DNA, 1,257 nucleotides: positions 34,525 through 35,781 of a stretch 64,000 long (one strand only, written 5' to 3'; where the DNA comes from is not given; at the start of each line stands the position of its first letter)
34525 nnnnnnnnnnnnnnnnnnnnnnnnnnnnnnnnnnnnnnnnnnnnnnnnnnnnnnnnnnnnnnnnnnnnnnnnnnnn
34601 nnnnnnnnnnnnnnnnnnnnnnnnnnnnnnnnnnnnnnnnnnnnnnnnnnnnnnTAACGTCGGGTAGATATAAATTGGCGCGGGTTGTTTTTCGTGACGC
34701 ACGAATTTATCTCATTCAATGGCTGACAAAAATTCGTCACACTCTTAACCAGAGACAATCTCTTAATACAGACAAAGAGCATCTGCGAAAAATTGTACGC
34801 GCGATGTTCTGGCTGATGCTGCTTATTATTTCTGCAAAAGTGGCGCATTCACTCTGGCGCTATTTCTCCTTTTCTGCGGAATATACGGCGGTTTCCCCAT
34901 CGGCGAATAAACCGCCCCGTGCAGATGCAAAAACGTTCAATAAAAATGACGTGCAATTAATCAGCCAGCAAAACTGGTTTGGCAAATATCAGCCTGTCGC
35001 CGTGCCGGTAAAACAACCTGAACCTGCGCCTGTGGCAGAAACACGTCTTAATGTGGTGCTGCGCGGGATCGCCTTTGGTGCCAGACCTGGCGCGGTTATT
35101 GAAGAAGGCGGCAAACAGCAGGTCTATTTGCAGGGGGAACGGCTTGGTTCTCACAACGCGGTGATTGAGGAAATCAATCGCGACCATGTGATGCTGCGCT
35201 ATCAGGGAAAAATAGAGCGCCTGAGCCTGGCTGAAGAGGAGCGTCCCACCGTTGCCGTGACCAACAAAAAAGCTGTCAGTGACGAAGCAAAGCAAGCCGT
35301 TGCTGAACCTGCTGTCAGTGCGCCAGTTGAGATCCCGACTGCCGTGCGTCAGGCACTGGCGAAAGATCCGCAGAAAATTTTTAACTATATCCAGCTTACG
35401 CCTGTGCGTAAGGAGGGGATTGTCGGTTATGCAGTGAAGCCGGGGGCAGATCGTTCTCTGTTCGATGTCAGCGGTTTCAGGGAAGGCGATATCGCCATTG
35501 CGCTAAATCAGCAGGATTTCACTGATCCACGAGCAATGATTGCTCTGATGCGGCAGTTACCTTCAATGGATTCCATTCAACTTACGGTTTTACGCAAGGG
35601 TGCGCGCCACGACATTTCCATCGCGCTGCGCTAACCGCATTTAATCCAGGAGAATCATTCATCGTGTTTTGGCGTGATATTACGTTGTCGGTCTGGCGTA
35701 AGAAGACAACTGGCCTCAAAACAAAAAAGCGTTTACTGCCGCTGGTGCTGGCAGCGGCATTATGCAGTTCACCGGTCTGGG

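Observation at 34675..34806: Ambiguous translation start of gspC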

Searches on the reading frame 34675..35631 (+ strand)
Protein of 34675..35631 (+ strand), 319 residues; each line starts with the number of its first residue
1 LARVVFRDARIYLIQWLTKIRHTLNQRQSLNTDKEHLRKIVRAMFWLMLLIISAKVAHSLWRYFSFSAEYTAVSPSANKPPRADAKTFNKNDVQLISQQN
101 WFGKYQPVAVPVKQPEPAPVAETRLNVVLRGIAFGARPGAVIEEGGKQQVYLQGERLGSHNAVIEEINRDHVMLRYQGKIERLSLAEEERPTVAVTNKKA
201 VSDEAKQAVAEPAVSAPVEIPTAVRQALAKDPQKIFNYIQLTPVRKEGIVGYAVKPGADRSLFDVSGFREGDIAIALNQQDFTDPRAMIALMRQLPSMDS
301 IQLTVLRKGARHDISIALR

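Call 8: find_homologous_proteins(query=window:34675-35631:+, max_evalue=0.00001)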
Query window:34675-35631:+ (319 aa): 155 proteins with E <= 0.00001 among 2514 candidates; the best 120 are listed.
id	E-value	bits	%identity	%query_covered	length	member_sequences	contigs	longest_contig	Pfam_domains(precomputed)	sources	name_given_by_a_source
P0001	4.4e-199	678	97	100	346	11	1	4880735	PF11356.15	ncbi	-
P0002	3.3e-198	675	87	100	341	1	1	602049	PF11356.15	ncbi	ncbi:TPA: type II secretion system protein GspC [Escherichia coli]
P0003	3.8e-195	665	95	100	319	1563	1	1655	PF11356.15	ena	-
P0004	2.4e-193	659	94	100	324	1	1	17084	PF11356.15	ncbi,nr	ncbi:type II secretion system protein GspC [Escherichia coli]|nr:type II secretion system protein Gs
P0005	2.8e-193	659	93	100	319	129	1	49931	PF11356.15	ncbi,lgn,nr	ncbi:TPA: type II secretion system protein GspC [Escherichia coli]|nr:type II secretion system prote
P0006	8.8e-193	657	94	100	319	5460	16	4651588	PF11356.15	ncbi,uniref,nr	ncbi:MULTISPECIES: type II secretion system protein GspC [Escherichia]|uniref:type II secretion syst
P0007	6.6e-191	651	93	100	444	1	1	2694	PF16549.11,PF11356.15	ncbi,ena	-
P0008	3.2e-190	649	94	100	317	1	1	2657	PF11356.15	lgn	-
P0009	7.6e-190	648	93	100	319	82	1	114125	PF11356.15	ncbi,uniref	ncbi:type II secretion system protein GspC [Escherichia coli]|uniref:type II secretion system protei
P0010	1.1e-189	647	94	100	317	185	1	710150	PF11356.15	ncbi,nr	ncbi:type II secretion system protein GspC [Escherichia coli]|nr:type II secretion system protein Gs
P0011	2.6e-189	646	94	100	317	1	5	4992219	PF11356.15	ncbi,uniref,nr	ncbi:TPA: type II secretion system protein GspC [Escherichia coli]|uniref:type II secretion system p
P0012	2.7e-189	646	94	100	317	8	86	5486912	PF11356.15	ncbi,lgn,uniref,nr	ncbi:type II secretion system protein GspC [Escherichia coli]|uniref:Type II secretion system protei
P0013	4.0e-189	645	94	100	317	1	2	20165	PF11356.15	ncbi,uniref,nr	ncbi:type II secretion system protein GspC [Escherichia fergusonii]|uniref:type II secretion system 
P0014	4.2e-189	645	94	100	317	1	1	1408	PF11356.15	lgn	-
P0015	5.4e-189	645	94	100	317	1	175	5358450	PF11356.15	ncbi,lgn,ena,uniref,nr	ncbi:type II secretion system protein GspC [Escherichia coli]|uniref:type II secretion system protei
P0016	1.0e-188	644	95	100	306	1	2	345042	PF11356.15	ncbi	ncbi:type II secretion system protein GspC [Escherichia coli]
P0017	1.0e-188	644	93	100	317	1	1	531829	PF11356.15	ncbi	ncbi:TPA: type II secretion system protein GspC [Escherichia coli]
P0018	1.2e-188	644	93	100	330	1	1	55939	PF11356.15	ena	-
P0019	2.0e-188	643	93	100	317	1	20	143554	PF11356.15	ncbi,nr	ncbi:TPA: type II secretion system protein GspC [Escherichia coli]|nr:type II secretion system prote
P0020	2.0e-188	643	93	100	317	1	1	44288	PF11356.15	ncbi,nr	ncbi:TPA: type II secretion system protein GspC [Escherichia coli]|nr:type II secretion system prote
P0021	2.5e-188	643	93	100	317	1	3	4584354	PF11356.15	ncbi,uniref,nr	ncbi:type II secretion system protein GspC [Escherichia fergusonii]|uniref:type II secretion system 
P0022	2.8e-188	642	94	100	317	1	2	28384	PF11356.15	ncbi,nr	ncbi:type II secretion system protein GspC [Escherichia coli]|nr:type II secretion system protein Gs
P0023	7.1e-188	641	93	100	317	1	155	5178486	PF11356.15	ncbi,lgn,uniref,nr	ncbi:type II secretion system protein GspC [Escherichia coli]|uniref:Type II secretion system protei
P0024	9.6e-188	641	93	100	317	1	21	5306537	PF11356.15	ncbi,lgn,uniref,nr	ncbi:type II secretion system protein GspC [Escherichia coli]|uniref:type II secretion system protei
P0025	1.1e-187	640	93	100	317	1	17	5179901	PF11356.15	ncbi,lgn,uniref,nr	ncbi:TPA: type II secretion system protein GspC [Escherichia coli]|uniref:type II secretion system p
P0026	1.9e-187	640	93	100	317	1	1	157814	PF11356.15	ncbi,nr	ncbi:type II secretion system protein GspC [Escherichia coli]|nr:type II secretion system protein Gs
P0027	1.9e-187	640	93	100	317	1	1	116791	PF11356.15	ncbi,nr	ncbi:type II secretion system protein GspC [Escherichia coli]|nr:type II secretion system protein Gs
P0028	2.0e-187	640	93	100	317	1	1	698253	PF11356.15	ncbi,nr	ncbi:type II secretion system protein GspC [Escherichia coli]|nr:type II secretion system protein Gs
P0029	2.4e-187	639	93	100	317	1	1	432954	PF11356.15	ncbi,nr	ncbi:type II secretion system protein GspC [Escherichia coli]|nr:type II secretion system protein Gs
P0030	2.7e-187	639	93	100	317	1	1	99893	PF11356.15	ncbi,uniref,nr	ncbi:type II secretion system protein GspC [Escherichia coli]|uniref:type II secretion system protei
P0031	2.7e-187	639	93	100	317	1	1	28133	PF11356.15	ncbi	ncbi:TPA: type II secretion system protein GspC [Escherichia coli]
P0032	3.6e-187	639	93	100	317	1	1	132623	PF11356.15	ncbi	ncbi:type II secretion system protein GspC [Escherichia coli]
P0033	2.9e-186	636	92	100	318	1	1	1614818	PF11356.15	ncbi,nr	ncbi:type II secretion system protein GspC [Escherichia coli]|nr:type II secretion system protein Gs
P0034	2.2e-184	630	92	100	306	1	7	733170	PF11356.15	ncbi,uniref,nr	ncbi:type II secretion system protein GspC [Escherichia coli]|uniref:Type II secretion system protei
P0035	2.7e-182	623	89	100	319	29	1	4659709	PF11356.15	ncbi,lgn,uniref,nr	ncbi:type II secretion system protein GspC [Escherichia albertii]|uniref:type II secretion system pr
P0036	1.7e-181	620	89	100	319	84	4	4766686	PF11356.15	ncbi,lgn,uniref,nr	ncbi:type II secretion system protein GspC [Escherichia marmotae]|uniref:type II secretion system pr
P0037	1.7e-176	604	86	100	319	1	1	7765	PF11356.15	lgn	-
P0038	5.5e-174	595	86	100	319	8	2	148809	PF11356.15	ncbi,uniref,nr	ncbi:type II secretion system protein GspC [Escherichia marmotae]|uniref:type II secretion system pr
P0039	1.4e-168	578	90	94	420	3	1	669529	PF21687.4,PF11356.15,PF03934.20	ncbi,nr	ncbi:type II secretion system protein GspC [Escherichia coli]|nr:type II secretion system protein Gs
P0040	1.6e-168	577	87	100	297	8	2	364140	PF11356.15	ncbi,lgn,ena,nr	ncbi:type II secretion system protein GspC [Escherichia coli]|nr:type II secretion system protein Gs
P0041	8.6e-166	569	96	85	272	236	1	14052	PF11356.15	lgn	-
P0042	8.2e-165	565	93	88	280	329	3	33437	PF11356.15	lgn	-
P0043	1.1e-164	565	96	85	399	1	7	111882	PF04612.18,PF11356.15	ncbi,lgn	-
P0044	4.6e-162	556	97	82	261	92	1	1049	PF11356.15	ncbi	ncbi:type II secretion system protein GspC, partial [Enterobacter sp. PR-089-C-ECC]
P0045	1.4e-161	555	93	87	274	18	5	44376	PF11356.15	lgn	-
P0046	1.7e-161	554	92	88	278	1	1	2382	PF11356.15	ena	-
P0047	1.1e-160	552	93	87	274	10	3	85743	PF11356.15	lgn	-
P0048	4.0e-160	550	93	87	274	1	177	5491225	PF11356.15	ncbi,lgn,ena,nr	ncbi:general secretion pathway protein C [Escherichia coli MS 78-1]|nr:general secretion pathway pro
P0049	4.5e-160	550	91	88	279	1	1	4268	PF11356.15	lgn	-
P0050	1.0e-159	549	93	87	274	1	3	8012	PF11356.15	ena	-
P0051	2.0e-159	548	97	81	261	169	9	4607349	PF11356.15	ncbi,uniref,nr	ncbi:type II secretion system protein GspC [Escherichia coli]|uniref:type II secretion system protei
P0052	3.2e-159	547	94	87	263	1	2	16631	PF11356.15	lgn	-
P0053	6.7e-159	546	93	87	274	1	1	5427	PF11356.15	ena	-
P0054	7.3e-159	546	92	87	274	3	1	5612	PF11356.15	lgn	-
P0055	7.4e-159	546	92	87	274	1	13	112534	PF11356.15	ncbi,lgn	-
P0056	1.1e-158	545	92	87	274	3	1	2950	PF11356.15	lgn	-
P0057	1.5e-158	545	92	87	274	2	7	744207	PF11356.15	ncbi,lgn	-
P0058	1.7e-158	545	93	85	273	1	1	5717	PF11356.15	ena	-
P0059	1.0e-157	542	93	85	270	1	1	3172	PF11356.15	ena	-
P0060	1.3e-157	542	96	81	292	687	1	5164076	PF11356.15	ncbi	-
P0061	1.4e-157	542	92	87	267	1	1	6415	PF11356.15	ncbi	-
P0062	2.6e-157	541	97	81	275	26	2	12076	PF11356.15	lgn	-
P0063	4.2e-157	540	92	87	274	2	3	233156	PF11356.15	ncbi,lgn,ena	-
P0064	1.3e-156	538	95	81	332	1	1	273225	PF11612.15,PF11356.15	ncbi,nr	ncbi:TPA: type II secretion system protein GspC [Escherichia coli]|nr:type II secretion system prote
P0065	5.3e-154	530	96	79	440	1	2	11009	PF21687.4,PF11356.15,PF03934.20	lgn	-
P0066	9.4e-154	529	90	85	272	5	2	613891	PF11356.15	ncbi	-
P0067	4.1e-153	527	95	79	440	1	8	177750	PF21687.4,PF11356.15,PF03934.20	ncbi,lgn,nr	ncbi:type II secretion system protein GspC [Escherichia coli]|nr:type II secretion system protein Gs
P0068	1.8e-152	525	86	48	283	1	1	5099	PF11356.15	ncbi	-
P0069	4.1e-152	524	95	79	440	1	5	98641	PF21687.4,PF11356.15,PF03934.20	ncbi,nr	ncbi:TPA: type II secretion system protein GspC [Escherichia coli]|nr:type II secretion system prote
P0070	4.1e-152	524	95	79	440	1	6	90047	PF21687.4,PF11356.15,PF03934.20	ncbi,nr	ncbi:TPA: type II secretion system protein GspC [Escherichia coli]|nr:type II secretion system prote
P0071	2.0e-151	521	94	79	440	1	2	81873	PF21687.4,PF11356.15,PF03934.20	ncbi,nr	ncbi:type II secretion system protein GspC [Escherichia coli]|nr:type II secretion system protein Gs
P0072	1.7e-150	518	91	82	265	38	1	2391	PF11356.15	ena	-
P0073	2.2e-150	518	97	77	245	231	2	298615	PF11356.15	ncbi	ncbi:type II secretion system protein N, partial [Escherichia coli]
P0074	2.3e-150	518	91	85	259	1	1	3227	PF11356.15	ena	-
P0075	3.6e-150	517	96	78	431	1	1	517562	PF21687.4,PF11356.15,PF03934.20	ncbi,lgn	-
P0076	2.0e-149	515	90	87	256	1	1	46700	PF11356.15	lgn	-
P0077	2.9e-149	514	95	78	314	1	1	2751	PF11612.15,PF11356.15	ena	-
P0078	2.0e-147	508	90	85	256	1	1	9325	PF11356.15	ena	-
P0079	1.7e-146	505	96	76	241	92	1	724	PF11356.15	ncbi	ncbi:type II secretion system protein GspC, partial [Escherichia coli]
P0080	1.6e-143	495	93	78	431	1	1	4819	PF21687.4,PF11356.15,PF03934.20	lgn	-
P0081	1.7e-143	495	72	100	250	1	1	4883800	PF11356.15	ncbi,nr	ncbi:type II secretion system protein GspC [Escherichia coli]|nr:type II secretion system protein Gs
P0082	2.2e-143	495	95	75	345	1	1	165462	PF11356.15,PF03934.20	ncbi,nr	ncbi:type II secretion system protein N [Escherichia coli]|nr:type II secretion system protein N [Es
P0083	1.7e-131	456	98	67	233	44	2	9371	PF11356.15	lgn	-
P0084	3.2e-131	455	98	67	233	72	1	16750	PF11356.15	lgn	-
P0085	5.3e-131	454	77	88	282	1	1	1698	PF11356.15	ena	-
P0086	1.0e-126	440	97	67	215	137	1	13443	PF11356.15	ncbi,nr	ncbi:TPA: type II secretion system protein GspC, partial [Shigella dysenteriae]|nr:type II secretion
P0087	6.7e-123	428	95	67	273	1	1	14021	PF11356.15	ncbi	-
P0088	7.3e-121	421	93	67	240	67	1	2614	PF11356.15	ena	-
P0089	1.0e-120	421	95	64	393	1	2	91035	PF21687.4,PF11356.15,PF03934.20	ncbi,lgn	-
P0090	1.3e-120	420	97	63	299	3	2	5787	PF11356.15,PF03934.20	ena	-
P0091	3.9e-120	419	87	71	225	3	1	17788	PF11356.15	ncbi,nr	ncbi:type II secretion system protein GspC, partial [Escherichia coli]|nr:type II secretion system p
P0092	1.2e-119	417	95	64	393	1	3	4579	PF21687.4,PF11356.15,PF03934.20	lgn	-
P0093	1.2e-119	417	95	64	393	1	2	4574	PF21687.4,PF11356.15,PF03934.20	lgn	-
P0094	1.5e-119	417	65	85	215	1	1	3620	PF11356.15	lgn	-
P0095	1.2e-118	414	93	65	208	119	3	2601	PF11356.15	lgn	-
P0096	5.2e-116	405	83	72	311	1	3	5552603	PF11356.15,PF00482.29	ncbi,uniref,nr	ncbi:type II secretion system protein N [Escherichia coli]|uniref:type II secretion system protein N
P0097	7.2e-116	405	95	61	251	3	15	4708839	PF04612.18,PF11356.15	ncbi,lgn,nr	ncbi:hypothetical protein BER10_00570 [Escherichia coli]|nr:hypothetical protein BE962_03765 [Escher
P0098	1.8e-115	403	82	72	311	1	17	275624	PF11356.15,PF00482.29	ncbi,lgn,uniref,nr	ncbi:TPA: type II secretion system protein N [Escherichia coli]|uniref:type II secretion system prot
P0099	8.2e-114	398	96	62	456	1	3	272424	PF11356.15,PF03739.20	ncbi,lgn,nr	ncbi:type II secretion system protein GspC [Escherichia coli]|nr:type II secretion system protein Gs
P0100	1.4e-113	397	96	61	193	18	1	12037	PF11356.15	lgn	-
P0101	3.4e-112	393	89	65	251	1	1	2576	PF11356.15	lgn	-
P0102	3.5e-111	389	88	63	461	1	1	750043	PF11356.15,PF00263.27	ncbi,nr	ncbi:TPA: hypothetical protein IFC83_000310 [Escherichia coli]|nr:hypothetical protein [Escherichia 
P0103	4.8e-111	389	95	60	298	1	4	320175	PF11356.15,PF03934.20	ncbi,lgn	-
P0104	2.3e-110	387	94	60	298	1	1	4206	PF11356.15,PF03934.20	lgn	-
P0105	1.8e-109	384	94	61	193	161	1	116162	PF11356.15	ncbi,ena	-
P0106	2.2e-108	380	93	63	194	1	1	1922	PF11356.15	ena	-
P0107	8.1e-106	372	97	56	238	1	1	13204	PF02501.23,PF11356.15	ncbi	-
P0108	4.8e-102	359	95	54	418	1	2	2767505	PF11356.15,PF00482.29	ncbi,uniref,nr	ncbi:type II secretion system F family protein [Escherichia coli]|uniref:type II secretion system F 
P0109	1.2e-101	358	88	58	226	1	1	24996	PF11356.15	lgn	-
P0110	4.2e-101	356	67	85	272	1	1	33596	PF11356.15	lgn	-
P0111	1.4e-99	351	96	54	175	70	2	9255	PF11356.15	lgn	-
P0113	1.5e-96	341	95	54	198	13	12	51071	PF11356.15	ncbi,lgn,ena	-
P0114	5.0e-95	336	94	53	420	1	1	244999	PF11356.15,PF00263.27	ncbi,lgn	-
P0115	9.4e-95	335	92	54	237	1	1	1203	PF11356.15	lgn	-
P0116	8.3e-94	332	96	49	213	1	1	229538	PF11356.15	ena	-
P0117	4.3e-93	330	96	49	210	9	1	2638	PF11356.15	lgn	-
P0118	2.7e-92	327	75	71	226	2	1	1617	PF11356.15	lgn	-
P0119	3.6e-91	324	92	51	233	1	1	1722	PF11356.15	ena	-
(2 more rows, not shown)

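Call 9: search_solved_structures(query=window:34675-35631:+, max_evalue=0.01, show_alignments=3)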
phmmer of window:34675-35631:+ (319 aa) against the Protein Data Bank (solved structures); distinct sequences matched with E-value up to 0.01: 7.
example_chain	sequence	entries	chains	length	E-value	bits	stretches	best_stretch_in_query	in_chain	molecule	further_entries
3oss_C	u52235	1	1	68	2.8e-35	125.3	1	121-186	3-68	TYPE 2 SECRETION SYSTEM, GSPC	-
6hcg_e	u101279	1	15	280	1.4e-23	86.9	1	39-318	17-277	Pectic enzymes secretion protein OutC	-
2i4s_A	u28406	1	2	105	8.7e-22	81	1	222-316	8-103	General secretion pathway protein C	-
2i6v_A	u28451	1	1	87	6.3e-17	65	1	233-316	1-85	General secretion pathway protein C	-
5hj1_A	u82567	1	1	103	5e-16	62.1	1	227-318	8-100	Pullulanase C protein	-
22kg_A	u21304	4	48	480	0.0013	21.3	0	266-318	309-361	Probable periplasmic serine endoprotease DegP-like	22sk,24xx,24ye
2lnv_A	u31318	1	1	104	0.0088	18.6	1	122-189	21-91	General secretion pathway protein C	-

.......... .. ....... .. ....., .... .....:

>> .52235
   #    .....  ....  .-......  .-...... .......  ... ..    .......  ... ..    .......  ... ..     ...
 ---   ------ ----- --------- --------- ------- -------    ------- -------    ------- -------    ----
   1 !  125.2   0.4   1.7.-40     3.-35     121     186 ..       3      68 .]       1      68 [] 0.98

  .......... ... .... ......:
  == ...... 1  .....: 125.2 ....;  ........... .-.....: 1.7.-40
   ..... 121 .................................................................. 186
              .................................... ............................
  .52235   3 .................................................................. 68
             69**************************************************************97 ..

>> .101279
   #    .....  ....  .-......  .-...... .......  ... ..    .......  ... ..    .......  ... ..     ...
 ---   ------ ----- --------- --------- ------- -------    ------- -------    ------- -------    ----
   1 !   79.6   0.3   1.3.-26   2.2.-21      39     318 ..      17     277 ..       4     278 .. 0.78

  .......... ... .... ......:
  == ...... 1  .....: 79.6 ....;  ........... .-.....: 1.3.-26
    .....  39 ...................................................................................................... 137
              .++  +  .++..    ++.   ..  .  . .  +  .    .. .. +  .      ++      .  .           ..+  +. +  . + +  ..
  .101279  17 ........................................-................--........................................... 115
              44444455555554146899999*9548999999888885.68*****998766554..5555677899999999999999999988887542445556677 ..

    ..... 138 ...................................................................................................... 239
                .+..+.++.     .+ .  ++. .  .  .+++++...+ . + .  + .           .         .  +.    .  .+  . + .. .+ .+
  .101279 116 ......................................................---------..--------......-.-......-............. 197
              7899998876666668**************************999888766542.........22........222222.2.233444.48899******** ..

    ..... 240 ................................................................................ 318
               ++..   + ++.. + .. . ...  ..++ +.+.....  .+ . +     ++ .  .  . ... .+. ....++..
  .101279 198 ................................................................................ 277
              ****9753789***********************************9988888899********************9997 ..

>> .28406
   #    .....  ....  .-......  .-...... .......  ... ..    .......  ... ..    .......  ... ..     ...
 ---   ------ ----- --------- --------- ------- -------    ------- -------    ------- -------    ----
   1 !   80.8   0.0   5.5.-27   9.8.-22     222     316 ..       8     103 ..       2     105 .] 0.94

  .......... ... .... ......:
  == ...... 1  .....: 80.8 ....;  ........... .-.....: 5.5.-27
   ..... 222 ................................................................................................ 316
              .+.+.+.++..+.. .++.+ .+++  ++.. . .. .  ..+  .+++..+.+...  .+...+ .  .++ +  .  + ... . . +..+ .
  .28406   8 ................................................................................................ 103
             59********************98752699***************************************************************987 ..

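Call 13: find_encoding_contigs(protein=P0035, flank=1500, max_places=2)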
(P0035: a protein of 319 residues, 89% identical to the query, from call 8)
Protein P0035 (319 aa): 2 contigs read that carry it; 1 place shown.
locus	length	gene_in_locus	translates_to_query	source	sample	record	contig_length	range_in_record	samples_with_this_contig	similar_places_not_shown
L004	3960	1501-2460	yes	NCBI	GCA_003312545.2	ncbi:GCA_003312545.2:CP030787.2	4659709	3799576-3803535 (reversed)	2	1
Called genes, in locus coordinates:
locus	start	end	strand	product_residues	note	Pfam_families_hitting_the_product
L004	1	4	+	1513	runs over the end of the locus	PF05887:Trypan_PARP (weak), PF13322:DUF4092, PF26759:AcfD_helical, PF17291:M60-like_N, PF13402:Peptidase_M60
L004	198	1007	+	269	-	PF06750:A24_N_bact, PF01478:Peptidase_A24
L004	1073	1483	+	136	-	PF16549:T2SSS_2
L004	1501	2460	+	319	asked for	PF11356:T2SSC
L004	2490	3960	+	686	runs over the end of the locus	PF21305:type_II_gspD_N0, PF03958:Secretin_N, PF00263:Secretin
